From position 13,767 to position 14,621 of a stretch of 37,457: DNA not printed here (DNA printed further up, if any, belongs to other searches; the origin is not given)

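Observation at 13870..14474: C-terminal ~180 residues of the SIR2-like protein have no recognisable motif: possible sensor domain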

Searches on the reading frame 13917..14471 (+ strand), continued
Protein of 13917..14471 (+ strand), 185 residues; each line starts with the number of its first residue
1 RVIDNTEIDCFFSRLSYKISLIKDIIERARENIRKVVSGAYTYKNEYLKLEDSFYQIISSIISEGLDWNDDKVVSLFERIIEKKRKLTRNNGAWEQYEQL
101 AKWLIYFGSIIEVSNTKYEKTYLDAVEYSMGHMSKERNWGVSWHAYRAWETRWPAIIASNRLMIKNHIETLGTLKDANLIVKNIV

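Call 100: list_cluster_members(proteins=[P0140, P0143, P0147, P0155, P0157, P0160, P0162, P0163, P0164, P0167])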
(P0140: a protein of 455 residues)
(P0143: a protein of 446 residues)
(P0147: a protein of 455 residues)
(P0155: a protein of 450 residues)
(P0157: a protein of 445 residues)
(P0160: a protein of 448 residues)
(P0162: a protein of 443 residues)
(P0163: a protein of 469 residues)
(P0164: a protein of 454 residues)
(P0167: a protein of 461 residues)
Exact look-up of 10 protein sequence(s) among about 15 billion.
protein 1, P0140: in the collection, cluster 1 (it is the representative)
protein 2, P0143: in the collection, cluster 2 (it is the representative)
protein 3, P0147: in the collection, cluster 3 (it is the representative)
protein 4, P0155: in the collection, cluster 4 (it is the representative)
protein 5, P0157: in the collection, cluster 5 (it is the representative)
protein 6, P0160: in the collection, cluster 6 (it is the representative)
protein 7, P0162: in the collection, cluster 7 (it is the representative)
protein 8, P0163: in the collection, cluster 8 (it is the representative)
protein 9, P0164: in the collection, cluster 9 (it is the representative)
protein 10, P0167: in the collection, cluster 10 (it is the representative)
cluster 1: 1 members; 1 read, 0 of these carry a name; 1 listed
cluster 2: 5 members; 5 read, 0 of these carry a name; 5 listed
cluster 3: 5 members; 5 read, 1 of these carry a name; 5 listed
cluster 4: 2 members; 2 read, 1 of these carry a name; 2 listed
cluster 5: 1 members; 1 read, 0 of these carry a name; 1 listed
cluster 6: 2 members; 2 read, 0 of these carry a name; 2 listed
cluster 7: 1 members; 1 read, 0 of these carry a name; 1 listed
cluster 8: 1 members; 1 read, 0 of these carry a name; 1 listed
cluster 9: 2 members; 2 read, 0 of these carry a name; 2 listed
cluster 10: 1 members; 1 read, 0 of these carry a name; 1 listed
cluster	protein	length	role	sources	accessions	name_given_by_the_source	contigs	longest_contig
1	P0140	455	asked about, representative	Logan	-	-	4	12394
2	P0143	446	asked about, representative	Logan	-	-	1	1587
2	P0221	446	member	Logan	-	-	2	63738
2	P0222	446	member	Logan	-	-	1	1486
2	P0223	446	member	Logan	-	-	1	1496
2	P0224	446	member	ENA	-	-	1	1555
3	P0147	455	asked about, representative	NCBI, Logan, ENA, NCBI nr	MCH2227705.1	MAG: SIR2 family protein [Candidatus Caenarcaniphilales bacterium] | SIR2 family protein [Candidatus Caenarcaniphilales bacterium]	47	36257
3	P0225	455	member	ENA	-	-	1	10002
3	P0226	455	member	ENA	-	-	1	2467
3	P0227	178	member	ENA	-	-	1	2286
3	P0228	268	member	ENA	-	-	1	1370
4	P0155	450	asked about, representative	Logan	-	-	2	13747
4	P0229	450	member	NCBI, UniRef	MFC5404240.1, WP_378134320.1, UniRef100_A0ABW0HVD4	SIR2 family protein [Cohnella soli] | SIR2 family protein n=1 Tax=Cohnella soli TaxID=425005 RepID=A0ABW0HVD4_9BACL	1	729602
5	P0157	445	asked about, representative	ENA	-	-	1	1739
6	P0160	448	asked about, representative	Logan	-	-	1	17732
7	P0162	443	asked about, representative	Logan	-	-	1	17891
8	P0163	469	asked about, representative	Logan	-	-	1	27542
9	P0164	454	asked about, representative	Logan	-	-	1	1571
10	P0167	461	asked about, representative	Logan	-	-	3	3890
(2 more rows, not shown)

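Call 102: find_related_loci(query=A8, collection=genome_contigs, flank=7000)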
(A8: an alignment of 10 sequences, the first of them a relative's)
Query A8 (447 aa) in genome_contigs; peptide patterns used: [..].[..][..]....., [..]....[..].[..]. (x = any residue, [..] = any of these).
212 stretches matched a pattern; 53 encode a relative of the query (tblastn E <= 1e-3); 53 distinct loci.
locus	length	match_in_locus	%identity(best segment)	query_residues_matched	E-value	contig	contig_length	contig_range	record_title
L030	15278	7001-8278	51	1-426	4e-146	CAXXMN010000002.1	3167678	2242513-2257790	MAG: Prolixibacteraceae bacterium isolate 16368293-d189-4a47-9332-3dbaff69b651 genome assembly, contig: contig_2, whole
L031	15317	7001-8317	49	3-442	4e-145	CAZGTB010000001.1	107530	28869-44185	MAG TPA_asm: uncultured Syntrophorhabdus sp. isolate SRP302447_co2_18 genome assembly, contig: NODE_622_length_107530_co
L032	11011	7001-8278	49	1-426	1e-144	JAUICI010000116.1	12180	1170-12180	MAG: Bacteroidia bacterium isolate 7_bin.20 NODE_4465_length_12180_cov_0.965652, whole genome shotgun sequence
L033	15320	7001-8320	48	5-446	3e-141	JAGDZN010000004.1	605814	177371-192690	MAG: Reichenbachiella sp. isolate FR12bac6 FR12DL_contig_502, whole genome shotgun sequence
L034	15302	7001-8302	49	1-434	2e-141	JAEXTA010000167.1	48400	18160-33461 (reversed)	MAG: Bacteroidetes bacterium isolate OH_HBrB_333 k127_1645357, whole genome shotgun sequence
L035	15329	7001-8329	49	1-442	2e-141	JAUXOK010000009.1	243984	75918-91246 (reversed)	MAG: Bacteroidota bacterium isolate C10_concoct.bin.20 C10_k141_73681, whole genome shotgun sequence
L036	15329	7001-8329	47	1-442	1e-140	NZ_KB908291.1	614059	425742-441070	Empedobacter brevis NBRC 14943 = ATCC 43319 H277DRAFT_scaffold00001.1, whole genome shotgun sequence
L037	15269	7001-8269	50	4-426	7e-139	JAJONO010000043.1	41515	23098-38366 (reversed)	MAG: Bacteroidetes bacterium isolate C_No_T20_B_bin.59 scaffold_485, whole genome shotgun sequence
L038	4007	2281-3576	50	1-432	2e-141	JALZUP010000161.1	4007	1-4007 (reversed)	MAG: Robiginitomaculum sp. isolate g2_MAG_00002 g2_MAG_00002_000000000161, whole genome shotgun sequence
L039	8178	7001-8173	52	1-391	2e-136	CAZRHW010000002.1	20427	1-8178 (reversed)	MAG TPA_asm: uncultured Bacteroides sp. isolate SRP214966_co4_424 genome assembly, contig: NODE_2098_length_20427_cov_4.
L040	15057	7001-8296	48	4-431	8e-141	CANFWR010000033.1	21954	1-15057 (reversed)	MAG: Cytophagaceae bacterium isolate Jr-20nov17-116 genome assembly, contig: Jr-20nov17-C2579, whole genome shotgun sequ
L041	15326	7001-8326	43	3-443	2e-124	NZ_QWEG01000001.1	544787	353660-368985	Neobacillus notoginsengisoli strain JCM 30743 NODE_1_length_544787_cov_55.6032, whole genome shotgun sequence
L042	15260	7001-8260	46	3-424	3e-121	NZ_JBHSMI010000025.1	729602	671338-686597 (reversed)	Cohnella soli strain KACC 13346 velvet_auto_127_25, whole genome shotgun sequence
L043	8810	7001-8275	43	2-426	7e-116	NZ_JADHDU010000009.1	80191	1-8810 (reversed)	Planococcus beigongshangi strain REN8 Scaffold9, whole genome shotgun sequence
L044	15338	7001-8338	41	5-447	5e-115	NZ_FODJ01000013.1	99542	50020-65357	Amphibacillus marinus strain CGMCC 1.10434, whole genome shotgun sequence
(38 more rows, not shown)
